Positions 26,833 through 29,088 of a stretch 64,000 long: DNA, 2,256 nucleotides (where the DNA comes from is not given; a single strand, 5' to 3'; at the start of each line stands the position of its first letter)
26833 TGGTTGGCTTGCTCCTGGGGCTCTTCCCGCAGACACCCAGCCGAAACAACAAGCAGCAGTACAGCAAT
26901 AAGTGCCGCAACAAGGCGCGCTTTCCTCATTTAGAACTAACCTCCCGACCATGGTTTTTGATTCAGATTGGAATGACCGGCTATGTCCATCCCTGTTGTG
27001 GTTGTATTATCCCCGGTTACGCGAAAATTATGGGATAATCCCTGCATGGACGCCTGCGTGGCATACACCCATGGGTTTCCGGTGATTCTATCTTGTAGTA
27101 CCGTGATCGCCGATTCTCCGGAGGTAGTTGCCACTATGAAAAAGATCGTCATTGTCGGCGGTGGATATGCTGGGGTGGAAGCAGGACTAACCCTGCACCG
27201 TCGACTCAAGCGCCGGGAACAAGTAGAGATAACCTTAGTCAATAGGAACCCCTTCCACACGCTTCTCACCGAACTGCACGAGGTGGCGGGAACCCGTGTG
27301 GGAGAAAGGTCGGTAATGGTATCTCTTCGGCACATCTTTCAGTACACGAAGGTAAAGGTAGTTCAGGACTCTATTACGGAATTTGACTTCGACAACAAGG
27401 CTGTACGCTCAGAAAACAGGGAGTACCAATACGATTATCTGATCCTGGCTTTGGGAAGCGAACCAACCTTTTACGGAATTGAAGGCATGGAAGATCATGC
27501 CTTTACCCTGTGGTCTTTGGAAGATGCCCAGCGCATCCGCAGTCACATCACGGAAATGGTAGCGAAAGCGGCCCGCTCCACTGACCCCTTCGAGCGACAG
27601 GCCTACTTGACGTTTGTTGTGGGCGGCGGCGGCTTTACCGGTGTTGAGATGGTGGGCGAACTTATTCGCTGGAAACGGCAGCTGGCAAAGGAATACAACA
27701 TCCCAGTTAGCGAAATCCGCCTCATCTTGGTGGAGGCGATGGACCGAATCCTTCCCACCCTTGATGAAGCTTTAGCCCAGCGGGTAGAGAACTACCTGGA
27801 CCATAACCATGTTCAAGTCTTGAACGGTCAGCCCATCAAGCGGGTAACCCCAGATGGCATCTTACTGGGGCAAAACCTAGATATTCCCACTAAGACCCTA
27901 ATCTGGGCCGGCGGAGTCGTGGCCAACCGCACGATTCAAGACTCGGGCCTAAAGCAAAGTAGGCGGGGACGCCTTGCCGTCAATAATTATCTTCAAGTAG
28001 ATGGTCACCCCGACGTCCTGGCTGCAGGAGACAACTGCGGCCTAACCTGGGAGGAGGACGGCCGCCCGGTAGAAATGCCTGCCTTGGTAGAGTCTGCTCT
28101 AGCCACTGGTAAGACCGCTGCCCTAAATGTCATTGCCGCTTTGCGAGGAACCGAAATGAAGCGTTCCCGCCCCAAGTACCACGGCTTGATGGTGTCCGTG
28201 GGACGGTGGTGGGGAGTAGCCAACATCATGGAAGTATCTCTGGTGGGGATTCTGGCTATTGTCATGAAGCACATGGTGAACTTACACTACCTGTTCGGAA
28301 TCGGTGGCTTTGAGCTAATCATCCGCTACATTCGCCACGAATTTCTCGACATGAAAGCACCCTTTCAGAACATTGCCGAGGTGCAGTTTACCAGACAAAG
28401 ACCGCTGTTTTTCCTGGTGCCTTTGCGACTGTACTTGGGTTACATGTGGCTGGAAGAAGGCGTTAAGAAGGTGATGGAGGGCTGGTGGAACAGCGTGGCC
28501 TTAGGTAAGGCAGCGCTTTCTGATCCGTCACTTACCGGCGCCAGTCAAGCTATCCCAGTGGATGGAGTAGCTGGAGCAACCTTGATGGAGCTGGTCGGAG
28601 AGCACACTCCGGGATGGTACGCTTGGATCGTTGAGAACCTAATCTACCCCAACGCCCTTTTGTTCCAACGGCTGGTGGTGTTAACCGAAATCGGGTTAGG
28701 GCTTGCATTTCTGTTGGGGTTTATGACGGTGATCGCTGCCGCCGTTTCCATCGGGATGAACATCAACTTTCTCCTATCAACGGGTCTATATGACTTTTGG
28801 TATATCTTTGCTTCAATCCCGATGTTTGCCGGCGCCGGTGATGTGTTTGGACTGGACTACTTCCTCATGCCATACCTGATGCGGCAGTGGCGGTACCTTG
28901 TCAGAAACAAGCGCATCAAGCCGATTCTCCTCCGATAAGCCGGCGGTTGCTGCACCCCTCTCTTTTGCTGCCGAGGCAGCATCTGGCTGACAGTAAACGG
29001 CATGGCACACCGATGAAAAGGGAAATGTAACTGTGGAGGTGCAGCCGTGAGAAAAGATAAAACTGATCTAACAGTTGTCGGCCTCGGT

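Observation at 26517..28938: Divergent pair resembling the PplA/Ndh2 core of flavin-based extracellular electron transfer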

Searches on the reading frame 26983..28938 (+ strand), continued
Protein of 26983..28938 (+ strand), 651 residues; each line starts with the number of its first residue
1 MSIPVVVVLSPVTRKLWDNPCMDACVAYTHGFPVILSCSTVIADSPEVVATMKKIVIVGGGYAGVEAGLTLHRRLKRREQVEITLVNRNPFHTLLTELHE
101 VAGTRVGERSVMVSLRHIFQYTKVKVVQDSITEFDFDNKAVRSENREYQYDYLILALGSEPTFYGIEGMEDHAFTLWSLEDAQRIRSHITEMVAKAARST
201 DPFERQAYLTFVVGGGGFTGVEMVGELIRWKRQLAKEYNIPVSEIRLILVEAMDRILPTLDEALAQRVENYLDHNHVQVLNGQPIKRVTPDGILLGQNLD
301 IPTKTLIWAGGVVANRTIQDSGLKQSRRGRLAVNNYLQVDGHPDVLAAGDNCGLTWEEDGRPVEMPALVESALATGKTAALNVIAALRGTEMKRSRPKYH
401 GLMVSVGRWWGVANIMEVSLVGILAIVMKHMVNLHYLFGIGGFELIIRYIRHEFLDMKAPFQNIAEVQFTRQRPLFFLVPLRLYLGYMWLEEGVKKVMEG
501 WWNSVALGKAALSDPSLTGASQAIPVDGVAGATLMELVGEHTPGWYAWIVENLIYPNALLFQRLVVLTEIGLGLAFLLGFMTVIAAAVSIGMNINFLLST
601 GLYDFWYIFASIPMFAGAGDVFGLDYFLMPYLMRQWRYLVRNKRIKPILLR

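Call 66: predict_structure(alignment_id=A2)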
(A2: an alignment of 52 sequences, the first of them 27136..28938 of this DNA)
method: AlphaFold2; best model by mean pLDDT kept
length: 600 residues; sequences in the alignment: 52
mean_pLDDT: 87.1   pTM: 0.78
mean pLDDT of the five models: 87.1, 86.2, 84.9, 84.0, 83.9
residues with pLDDT >= 90: 354; 70-90: 189; 50-70: 31; < 50: 26
segments of 3 or more residues with pLDDT < 50: 418-420, 460-481
pLDDT, mean of each block of 10 residues (from residue 1): 95 96 86 96 89 87 92 95 96 96 94 95 95 97 97 97 94 95 94 97 93 96 97 96 94 95 91 92 95 95 91 89 97 96 91 90 92 91 86 82 64 51 73 92 89 73 39 36 67 81 86 91 89 86 78 80 76 77 83 79
secondary structure, 60 per line:
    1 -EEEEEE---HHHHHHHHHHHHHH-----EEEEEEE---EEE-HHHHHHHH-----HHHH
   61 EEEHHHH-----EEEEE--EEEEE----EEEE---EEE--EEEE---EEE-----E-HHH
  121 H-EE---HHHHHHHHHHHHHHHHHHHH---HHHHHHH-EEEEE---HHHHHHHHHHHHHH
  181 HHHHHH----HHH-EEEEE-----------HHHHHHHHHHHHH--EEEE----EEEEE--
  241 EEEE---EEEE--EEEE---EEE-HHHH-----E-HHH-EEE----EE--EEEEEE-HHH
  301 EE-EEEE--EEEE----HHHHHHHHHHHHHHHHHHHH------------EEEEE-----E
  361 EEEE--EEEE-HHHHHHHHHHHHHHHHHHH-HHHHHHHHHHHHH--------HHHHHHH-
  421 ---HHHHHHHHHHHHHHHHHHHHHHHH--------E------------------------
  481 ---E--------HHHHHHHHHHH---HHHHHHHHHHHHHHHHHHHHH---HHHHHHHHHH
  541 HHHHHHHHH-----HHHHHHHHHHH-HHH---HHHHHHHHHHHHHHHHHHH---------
elements in order: E2-7 H11-24 E30-36 E40-42 H44-51 H57-60 E61-63 H64-67 E73-77 E80-84 E89-92 E96-98 E101-104 E108-110 H118-121 H128-147 H151-157 E159-163 H167-186 E195-199 H211-223 E226-229 E234-238 E241-244 E248-251 E254-257 E261-263 H265-268 E280-282 E291-296 E304-307 E310-313 H318-337 E350-354 E360-364 E367-370 H372-390 H392-404 H413-419 H424-447 H493-503 H507-527 H531-549 H555-565 H573-591

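Call 73: fold_search(model_id=the predicted structure, library=pdb)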
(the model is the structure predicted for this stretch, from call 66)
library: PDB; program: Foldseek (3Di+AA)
matches with E <= 10: 1470; with E <= 0.001: 706
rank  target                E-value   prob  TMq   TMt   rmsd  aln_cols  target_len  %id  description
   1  9a63_B                4.6e-42  1.00  0.62  0.95   1.6       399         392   35  Integrative model of YJLC-YJLD by crosslinking MS and deep learning (released 2024-09-18)
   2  5kmp_A                2.3e-41  1.00  0.63  0.96   1.7       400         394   36  The structure of G164E variant of type II NADH dehydrogenase from Caldalkalibacillus thermarum (released 2017-01-25)
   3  4nwz_A                6.5e-41  1.00  0.64  0.96   1.6       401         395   36  Structure of bacterial type II NADH dehydrogenase from Caldalkalibacillus thermarum at 2.5A resolution (released 2014-02-19)
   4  5kmq_D                6.9e-41  1.00  0.63  0.95   1.7       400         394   36  The structure of I379E variant of type II NADH dehydrogenase from Caldalkalibacillus thermarum (released 2017-01-25)
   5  5kmp_B                1.2e-40  1.00  0.63  0.96   1.6       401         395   36  The structure of G164E variant of type II NADH dehydrogenase from Caldalkalibacillus thermarum (released 2017-01-25)
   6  5kmq_A                2.6e-40  1.00  0.63  0.96   1.6       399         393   36  The structure of I379E variant of type II NADH dehydrogenase from Caldalkalibacillus thermarum (released 2017-01-25)
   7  4nwz_C                7.5e-40  1.00  0.63  0.95   1.7       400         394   36  Structure of bacterial type II NADH dehydrogenase from Caldalkalibacillus thermarum at 2.5A resolution (released 2014-02-19)
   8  5kmr_A                8.4e-40  1.00  0.63  0.96   1.6       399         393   35  The structure of type II NADH dehydrogenase from Caldalkalibacillus thermarum complexed with NAD+ at 3.0 angstrom reso (released 2017-01-25)
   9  5kmr_C                2.2e-39  1.00  0.63  0.96   1.7       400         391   36  The structure of type II NADH dehydrogenase from Caldalkalibacillus thermarum complexed with NAD+ at 3.0 angstrom reso (released 2017-01-25)
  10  5kmq_C                1.3e-38  1.00  0.62  0.95   1.7       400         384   36  The structure of I379E variant of type II NADH dehydrogenase from Caldalkalibacillus thermarum (released 2017-01-25)
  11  5na1                  1.6e-37  1.00  0.63  0.94   1.9       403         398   29  NADH:quinone oxidoreductase (NDH-II) from Staphylococcus aureus - holoprotein structure - 2.32 A resolution (released 2018-01-10)
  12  5na4                  7.2e-37  1.00  0.63  0.94   1.9       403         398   29  NADH:quinone oxidoreductase (NDH-II) from Staphylococcus aureus - E172S mutant (released 2018-01-10)
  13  4nwz_D                3.5e-35  1.00  0.59  0.95   1.9       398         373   36  Structure of bacterial type II NADH dehydrogenase from Caldalkalibacillus thermarum at 2.5A resolution (released 2014-02-19)
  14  9mqy_A                1.5e-30  1.00  0.61  0.80   2.8       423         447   29  Structure of mycobacterial NDH2 (type II NADH:quinone oxidoreductase) (released 2025-01-22)
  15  9a5s_A                1.7e-30  1.00  0.53  0.88   3.4       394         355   21  Integrative model of YUTJ-FER by crosslinking MS and deep learning (released 2024-09-18)
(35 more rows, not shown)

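Call 80: search_protein_families(library=pfam, proteins=[P0006, P0017, P0012], max_evalue=1)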
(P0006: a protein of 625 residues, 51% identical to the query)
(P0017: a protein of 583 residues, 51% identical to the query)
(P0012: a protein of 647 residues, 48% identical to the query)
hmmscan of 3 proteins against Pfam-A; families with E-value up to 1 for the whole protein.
P0006 (625 aa): 10 families
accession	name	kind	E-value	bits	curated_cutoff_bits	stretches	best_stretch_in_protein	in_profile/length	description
PF07992.20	Pyr_redox_2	-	6.9e-43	147.6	26.1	1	3-322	2-291/291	Pyridine nucleotide-disulphide oxidoreductase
PF00070.33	Pyr_redox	-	1.3e-07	32.4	22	1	161-243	3-71/82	Pyridine nucleotide-disulphide oxidoreductase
PF04173.18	DoxD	-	1.1e-05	25.9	22.7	1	515-601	51-149/167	TQO small subunit DoxD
PF07681.17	DoxX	-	1.3e-05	26.1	23.6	1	518-562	33-77/85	DoxX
PF13454.12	NAD_binding_9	-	0.00037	20.9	21.8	1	6-39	2-34/155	FAD-NAD(P)-binding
PF01266.30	DAO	-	0.0044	17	27.9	1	3-39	1-33/353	FAD dependent oxidoreductase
PF13450.12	NAD_binding_8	-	0.011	16.4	21.9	1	6-40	1-30/68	NAD(P)-binding Rossmann-like domain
PF11312.14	Methyltransf_34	-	0.053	13.2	26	1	3-89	89-176/304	Putative SAM-dependent methyltransferase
PF17836.7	PglD_N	-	0.18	12.8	23.4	0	268-301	36-69/78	PglD N-terminal domain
PF07291.16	MauE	-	0.32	11.8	27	0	521-566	38-85/128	Methylamine utilisation protein MauE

P0017 (583 aa): 11 families
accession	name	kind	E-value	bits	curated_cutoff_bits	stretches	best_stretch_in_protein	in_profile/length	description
PF07992.20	Pyr_redox_2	-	2.6e-37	129.3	26.1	1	4-323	2-291/291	Pyridine nucleotide-disulphide oxidoreductase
PF00070.33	Pyr_redox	-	6.7e-09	36.6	22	1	162-242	3-69/82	Pyridine nucleotide-disulphide oxidoreductase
PF07681.17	DoxX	-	6.7e-06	27.1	23.6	1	424-526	2-77/85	DoxX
PF13738.12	Pyr_redox_3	-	0.00015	21.5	30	1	54-126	76-153/305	Pyridine nucleotide-disulphide oxidoreductase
PF04173.18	DoxD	-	0.00059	20.2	22.7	1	425-575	3-162/167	TQO small subunit DoxD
PF07291.16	MauE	-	0.007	17.1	27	1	422-530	3-85/128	Methylamine utilisation protein MauE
PF05185.22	PRMT5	-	0.034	14.4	22.9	1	4-54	66-113/171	PRMT5 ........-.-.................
PF11312.14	Methyltransf_34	-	0.086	12.5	26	0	4-55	89-144/304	Putative SAM-dependent methyltransferase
PF22674.2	C2185-like_N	-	0.14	12.9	27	1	78-106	40-68/91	C2185-like, N-terminal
PF01266.30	DAO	-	0.17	11.8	27.9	0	5-39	2-31/353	FAD dependent oxidoreductase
PF13454.12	NAD_binding_9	-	0.25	11.7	21.8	0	7-41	2-35/155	FAD-NAD(P)-binding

P0012 (647 aa): 8 families
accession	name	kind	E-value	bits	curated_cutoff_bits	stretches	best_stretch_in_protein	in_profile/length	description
PF07992.20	Pyr_redox_2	-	3.8e-42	145.1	26.1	1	3-319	2-289/291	Pyridine nucleotide-disulphide oxidoreductase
PF00070.33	Pyr_redox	-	4.3e-08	34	22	1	161-240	3-69/82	Pyridine nucleotide-disulphide oxidoreductase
PF04173.18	DoxD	-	4e-07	30.5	22.7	1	545-629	53-149/167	TQO small subunit DoxD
PF07681.17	DoxX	-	1.9e-06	28.8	23.6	1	542-590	30-77/85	DoxX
PF13454.12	NAD_binding_9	-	0.0002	21.8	21.8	1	5-40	1-35/155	FAD-NAD(P)-binding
PF01266.30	DAO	-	0.014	15.4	27.9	1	3-39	1-33/353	FAD dependent oxidoreductase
PF21374.3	WsaF_N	-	0.018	15.6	27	0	503-546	91-134/156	WsaF, N-terminal domain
PF13450.12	NAD_binding_8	-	0.045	14.5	21.9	1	6-39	1-29/68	NAD(P)-binding Rossmann-like domain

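Call 87: find_encoding_contigs(protein=P0243, flank=10000, max_places=2)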
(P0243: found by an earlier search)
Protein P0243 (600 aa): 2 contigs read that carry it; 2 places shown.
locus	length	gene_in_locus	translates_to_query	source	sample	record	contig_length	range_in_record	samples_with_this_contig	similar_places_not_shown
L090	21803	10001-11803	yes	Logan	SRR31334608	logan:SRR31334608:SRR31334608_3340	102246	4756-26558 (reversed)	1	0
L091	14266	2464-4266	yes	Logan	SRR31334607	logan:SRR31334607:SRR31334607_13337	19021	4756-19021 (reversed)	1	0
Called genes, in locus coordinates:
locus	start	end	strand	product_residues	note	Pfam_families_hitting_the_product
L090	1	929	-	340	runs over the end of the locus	PF00005:ABC_tran, PF13304:AAA_21 (faint), PF08352:oligo_HPY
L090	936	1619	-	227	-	PF00528:BPD_transp_1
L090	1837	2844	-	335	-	PF00528:BPD_transp_1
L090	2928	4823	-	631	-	PF00496:SBP_bac_5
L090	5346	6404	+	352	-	PF02926:THUMP, PF01170:UPF0020, PF05175:MTS (weak)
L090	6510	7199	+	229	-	PF00990:GGDEF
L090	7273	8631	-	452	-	PF01554:MatE, PF03023:MurJ, PF01554:MatE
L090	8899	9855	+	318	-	PF00389:2-Hacid_dh, PF03446:NAD_binding_2 (faint), PF02826:2-Hacid_dh_C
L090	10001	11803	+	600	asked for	PF07992:Pyr_redox_2, PF00070:Pyr_redox (weak), PF04173:DoxD (faint)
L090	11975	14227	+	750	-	PF00933:Glyco_hydro_3, PF01915:Glyco_hydro_3_C, PF14310:Fn3-like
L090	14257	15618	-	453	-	PF05977:MFS_3, PF07690:MFS_1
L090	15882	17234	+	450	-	PF01645:Glu_synthase, PF01070:FMN_dh (weak), PF00478:IMPDH, PF03060:NMO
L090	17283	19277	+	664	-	PF00150:Cellulase (weak), PF01301:Glyco_hydro_35 (faint), PF02449:Glyco_hydro_42, PF08532:Glyco_hydro_42M, PF08533:Glyco_hydro_42C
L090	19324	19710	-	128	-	PF00072:Response_reg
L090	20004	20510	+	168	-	PF00588:SpoU_methylase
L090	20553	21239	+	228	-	PF00753:Lactamase_B, PF13483:Lactamase_B_3, PF12706:Lactamase_B_2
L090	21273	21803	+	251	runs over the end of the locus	PF01048:PNP_UDP_1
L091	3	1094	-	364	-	?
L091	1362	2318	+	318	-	PF00389:2-Hacid_dh, PF03446:NAD_binding_2 (faint), PF02826:2-Hacid_dh_C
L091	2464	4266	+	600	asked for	PF07992:Pyr_redox_2, PF00070:Pyr_redox (weak), PF04173:DoxD (faint)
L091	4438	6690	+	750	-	PF00933:Glyco_hydro_3, PF01915:Glyco_hydro_3_C, PF14310:Fn3-like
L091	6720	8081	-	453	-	PF05977:MFS_3, PF07690:MFS_1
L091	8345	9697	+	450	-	PF01645:Glu_synthase, PF01070:FMN_dh (weak), PF00478:IMPDH, PF03060:NMO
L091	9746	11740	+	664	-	PF00150:Cellulase (weak), PF01301:Glyco_hydro_35 (faint), PF02449:Glyco_hydro_42, PF08532:Glyco_hydro_42M, PF08533:Glyco_hydro_42C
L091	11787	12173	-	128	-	PF00072:Response_reg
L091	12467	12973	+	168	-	PF00588:SpoU_methylase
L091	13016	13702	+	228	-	PF00753:Lactamase_B, PF13483:Lactamase_B_3, PF12706:Lactamase_B_2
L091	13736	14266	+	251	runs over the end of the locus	PF01048:PNP_UDP_1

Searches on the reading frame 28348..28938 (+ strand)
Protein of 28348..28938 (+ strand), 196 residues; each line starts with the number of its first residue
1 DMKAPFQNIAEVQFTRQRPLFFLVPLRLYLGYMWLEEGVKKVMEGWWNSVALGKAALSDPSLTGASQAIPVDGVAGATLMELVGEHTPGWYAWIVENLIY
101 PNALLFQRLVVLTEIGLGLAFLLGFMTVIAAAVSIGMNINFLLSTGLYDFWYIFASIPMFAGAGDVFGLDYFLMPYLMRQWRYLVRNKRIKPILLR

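Call 75: predict_structure(alignment_id=A3)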
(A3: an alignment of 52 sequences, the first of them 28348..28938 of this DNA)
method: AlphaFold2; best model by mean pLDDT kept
length: 196 residues; sequences in the alignment: 52
mean_pLDDT: 84.5   pTM: 0.76
mean pLDDT of the five models: 84.5, 82.3, 82.3, 82.2, 80.3
residues with pLDDT >= 90: 116; 70-90: 45; 50-70: 22; < 50: 13
segments of 3 or more residues with pLDDT < 50: 56-58, 72-76
pLDDT, mean of each block of 10 residues (from residue 1): 61 73 94 97 93 62 52 55 87 92 94 97 96 95 86 94 89 92 96 84
secondary structure, 60 per line:
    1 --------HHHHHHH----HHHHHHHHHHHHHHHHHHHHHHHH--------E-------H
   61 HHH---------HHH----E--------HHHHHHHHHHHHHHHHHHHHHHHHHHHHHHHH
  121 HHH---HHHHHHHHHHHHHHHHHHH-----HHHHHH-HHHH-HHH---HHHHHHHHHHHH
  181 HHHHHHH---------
elements in order: H9-15 H20-43 H60-63 H89-123 H127-145 H151-156 H158-161 H169-187

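Call 80: search_protein_families(library=pfam, proteins=[window:28348-28938:+], max_evalue=1)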
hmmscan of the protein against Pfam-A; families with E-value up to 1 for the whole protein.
window:28348-28938:+ (196 aa): 2 families
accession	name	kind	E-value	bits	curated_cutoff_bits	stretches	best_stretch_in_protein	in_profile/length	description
PF04173.18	DoxD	-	7.5e-08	32.9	22.7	1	94-176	53-147/167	TQO small subunit DoxD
PF07681.17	DoxX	-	8.2e-06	26.8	23.6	1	93-139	32-77/85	DoxX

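Call 81: search_protein_representatives(protein=window:28348-28938:+)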
Query: 196 residues. Proteins with E-value up to 0.001 (for the whole library): 322; up to 1e-10: 59; up to 1e-30: 10. The best 150 are listed.
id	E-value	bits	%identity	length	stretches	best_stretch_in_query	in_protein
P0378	1.1e-59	217.9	62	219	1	13-182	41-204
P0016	1.0e-55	204.9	54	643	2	56-194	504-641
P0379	2.0e-55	204.0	58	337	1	20-187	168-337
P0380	2.4e-53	197.2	68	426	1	2-142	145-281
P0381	7.7e-48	179.2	56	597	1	15-191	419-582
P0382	9.1e-43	162.6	58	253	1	21-163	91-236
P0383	7.5e-42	159.6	54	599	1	15-191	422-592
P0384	3.7e-40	154.1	47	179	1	11-189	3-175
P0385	1.9e-39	151.8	56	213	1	37-182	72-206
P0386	1.1e-37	146.0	53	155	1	41-191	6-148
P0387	2.7e-30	121.9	50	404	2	74-191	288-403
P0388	2.1e-27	112.5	61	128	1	71-156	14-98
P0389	6.1e-25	104.4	41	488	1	16-182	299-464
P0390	8.4e-24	100.7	54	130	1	103-195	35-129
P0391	9.2e-23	97.3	50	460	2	103-183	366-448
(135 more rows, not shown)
